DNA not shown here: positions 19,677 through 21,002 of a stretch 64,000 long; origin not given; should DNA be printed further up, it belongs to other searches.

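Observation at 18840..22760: Plasmid-type origin (iterons + Rep_3 + type Ib par) apparently driving a chromosome-like replicon: candidate treponemal chromid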

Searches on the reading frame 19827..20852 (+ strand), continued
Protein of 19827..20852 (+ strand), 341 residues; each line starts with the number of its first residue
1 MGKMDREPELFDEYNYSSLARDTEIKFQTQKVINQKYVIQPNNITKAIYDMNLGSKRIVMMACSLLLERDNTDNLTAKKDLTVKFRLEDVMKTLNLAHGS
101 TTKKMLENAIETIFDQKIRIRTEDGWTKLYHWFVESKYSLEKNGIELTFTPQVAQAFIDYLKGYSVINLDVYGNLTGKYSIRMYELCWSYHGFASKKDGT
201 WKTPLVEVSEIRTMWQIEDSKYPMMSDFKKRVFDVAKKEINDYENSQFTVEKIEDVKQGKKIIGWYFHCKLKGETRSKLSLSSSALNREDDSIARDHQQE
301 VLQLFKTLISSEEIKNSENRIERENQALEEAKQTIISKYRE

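Call 90: search_protein_families(library=ncbifam, proteins=[window:19827-20852:+], max_evalue=0.001)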
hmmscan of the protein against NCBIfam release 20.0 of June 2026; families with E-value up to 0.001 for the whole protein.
window:19827-20852:+ (341 aa): 2 families
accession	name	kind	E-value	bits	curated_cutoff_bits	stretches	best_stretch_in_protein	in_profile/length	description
NF038290.1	repM_Acin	exception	3.6e-28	98.8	250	1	38-309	3-259/304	replication initiation protein RepM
NF010305.0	PRK13742.1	equivalog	1.1e-10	41.3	342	1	30-262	10-235/251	replication initiation protein RepE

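Call 91: list_cluster_members(proteins=[window:19827-20852:+, window:21338-22138:+])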
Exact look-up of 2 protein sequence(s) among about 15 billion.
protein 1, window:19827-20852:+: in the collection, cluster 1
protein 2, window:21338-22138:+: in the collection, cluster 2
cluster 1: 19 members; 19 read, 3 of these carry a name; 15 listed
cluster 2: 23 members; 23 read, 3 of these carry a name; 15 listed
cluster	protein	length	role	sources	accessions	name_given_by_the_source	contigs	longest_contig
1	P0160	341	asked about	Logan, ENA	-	-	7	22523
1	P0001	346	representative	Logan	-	-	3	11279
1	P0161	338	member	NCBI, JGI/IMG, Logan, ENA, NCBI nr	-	-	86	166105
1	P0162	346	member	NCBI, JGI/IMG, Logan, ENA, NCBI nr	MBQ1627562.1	MAG: replication initiation protein [Treponema sp.] | replication initiation protein [Treponema sp.]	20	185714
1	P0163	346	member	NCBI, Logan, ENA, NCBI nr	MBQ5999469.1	MAG: replication initiation protein [Treponema sp.] | replication initiation protein [Treponema sp.]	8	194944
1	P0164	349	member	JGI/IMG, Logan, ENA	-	plasmid replication initiation protein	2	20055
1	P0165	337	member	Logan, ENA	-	-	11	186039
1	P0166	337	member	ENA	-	-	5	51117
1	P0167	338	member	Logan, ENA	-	-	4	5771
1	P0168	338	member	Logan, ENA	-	-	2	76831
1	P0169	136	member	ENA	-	-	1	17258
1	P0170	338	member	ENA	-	-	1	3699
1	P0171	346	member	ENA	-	-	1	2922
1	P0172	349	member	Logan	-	-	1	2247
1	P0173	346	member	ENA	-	-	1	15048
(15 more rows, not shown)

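Call 92: find_encoding_contigs(protein=P0163, flank=10000, max_places=4)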
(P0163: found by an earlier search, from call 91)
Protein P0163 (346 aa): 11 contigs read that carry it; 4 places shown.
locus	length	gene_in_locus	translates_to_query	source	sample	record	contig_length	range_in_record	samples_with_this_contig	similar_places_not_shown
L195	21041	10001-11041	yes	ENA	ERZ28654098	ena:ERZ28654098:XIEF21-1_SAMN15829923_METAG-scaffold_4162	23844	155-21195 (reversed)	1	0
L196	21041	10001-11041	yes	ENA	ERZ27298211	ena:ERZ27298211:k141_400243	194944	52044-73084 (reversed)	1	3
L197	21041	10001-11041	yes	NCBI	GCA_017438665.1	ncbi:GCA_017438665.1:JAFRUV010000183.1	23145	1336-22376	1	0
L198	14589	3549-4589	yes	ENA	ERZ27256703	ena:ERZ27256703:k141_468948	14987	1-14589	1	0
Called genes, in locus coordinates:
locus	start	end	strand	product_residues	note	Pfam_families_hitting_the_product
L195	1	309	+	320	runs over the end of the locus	PF13527:Acetyltransf_9 (weak), PF00583:Acetyltransf_1 (weak), PF13508:Acetyltransf_7 (weak)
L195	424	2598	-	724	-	PF02743:dCache_1, PF00672:HAMP (weak), PF00015:MCPsignal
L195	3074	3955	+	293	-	PF02311:AraC_binding, PF07883:Cupin_2, PF00165:HTH_AraC (weak), PF12833:HTH_18, PF00165:HTH_AraC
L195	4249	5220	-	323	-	PF13343:SBP_bac_6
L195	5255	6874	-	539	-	PF00528:BPD_transp_1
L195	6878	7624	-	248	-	PF00005:ABC_tran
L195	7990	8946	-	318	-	PF16363:GDP_Man_Dehyd, PF01370:Epimerase, PF04321:RmlD_sub_bind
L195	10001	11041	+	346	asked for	PF01051:Rep3_N, PF21205:Rep3_C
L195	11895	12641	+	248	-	PF00142:Fer4_NifH (weak), PF01656:CbiA, PF02374:ArsA_ATPase, PF07015:VirC1 (faint), PF09140:MipZ (weak), PF10609:ParA (weak), PF13614:AAA_31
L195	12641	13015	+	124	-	-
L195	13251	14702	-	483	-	PF01764:Lipase_3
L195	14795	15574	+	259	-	PF01048:PNP_UDP_1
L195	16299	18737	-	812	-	PF01734:Patatin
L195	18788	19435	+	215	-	PF07947:YhhN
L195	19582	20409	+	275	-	PF00497:SBP_bac_3, PF10613:Lig_chan-Glu_bd (weak)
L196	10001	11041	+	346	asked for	PF01051:Rep3_N, PF21205:Rep3_C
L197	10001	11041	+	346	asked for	PF01051:Rep3_N, PF21205:Rep3_C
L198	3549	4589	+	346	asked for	PF01051:Rep3_N, PF21205:Rep3_C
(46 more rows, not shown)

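Call 93: find_encoding_contigs(protein=P0165, flank=10000, max_places=4)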
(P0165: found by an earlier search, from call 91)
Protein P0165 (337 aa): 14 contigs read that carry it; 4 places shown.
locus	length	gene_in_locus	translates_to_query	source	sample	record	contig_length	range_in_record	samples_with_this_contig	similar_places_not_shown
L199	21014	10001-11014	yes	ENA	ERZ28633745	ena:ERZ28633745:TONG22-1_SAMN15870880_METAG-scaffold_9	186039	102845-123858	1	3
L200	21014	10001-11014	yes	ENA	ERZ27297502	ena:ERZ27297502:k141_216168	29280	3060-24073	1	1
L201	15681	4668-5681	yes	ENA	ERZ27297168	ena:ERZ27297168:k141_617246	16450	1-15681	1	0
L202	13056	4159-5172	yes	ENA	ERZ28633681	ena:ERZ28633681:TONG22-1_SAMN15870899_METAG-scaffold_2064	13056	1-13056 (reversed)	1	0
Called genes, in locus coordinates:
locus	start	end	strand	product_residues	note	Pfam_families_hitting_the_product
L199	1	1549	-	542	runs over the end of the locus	-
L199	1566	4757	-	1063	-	-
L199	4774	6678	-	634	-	-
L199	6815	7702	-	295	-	PF01370:Epimerase, PF04321:RmlD_sub_bind, PF16363:GDP_Man_Dehyd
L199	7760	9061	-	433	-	PF02127:Peptidase_M18, PF05343:Peptidase_M42 (weak)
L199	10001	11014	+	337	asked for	PF01051:Rep3_N, PF21205:Rep3_C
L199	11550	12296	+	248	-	PF00142:Fer4_NifH (weak), PF01656:CbiA, PF02374:ArsA_ATPase, PF06564:CBP_BcsQ (faint), PF09140:MipZ, PF10609:ParA, PF13614:AAA_31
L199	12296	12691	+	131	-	-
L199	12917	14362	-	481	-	PF01764:Lipase_3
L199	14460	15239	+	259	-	PF01048:PNP_UDP_1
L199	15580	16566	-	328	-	PF08279:HTH_11 (weak), PF13280:WYL, PF25583:WCX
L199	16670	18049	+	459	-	PF00990:GGDEF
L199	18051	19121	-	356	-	PF20706:GT4-conflict (weak), PF00534:Glycos_transf_1, PF13692:Glyco_trans_1_4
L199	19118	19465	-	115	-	-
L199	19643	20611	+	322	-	PF00535:Glycos_transf_2, PF10111:Glyco_tranf_2_2, PF13641:Glyco_tranf_2_3 (weak)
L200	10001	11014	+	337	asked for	PF01051:Rep3_N, PF21205:Rep3_C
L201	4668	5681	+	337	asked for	PF01051:Rep3_N, PF21205:Rep3_C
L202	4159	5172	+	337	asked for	PF01051:Rep3_N, PF21205:Rep3_C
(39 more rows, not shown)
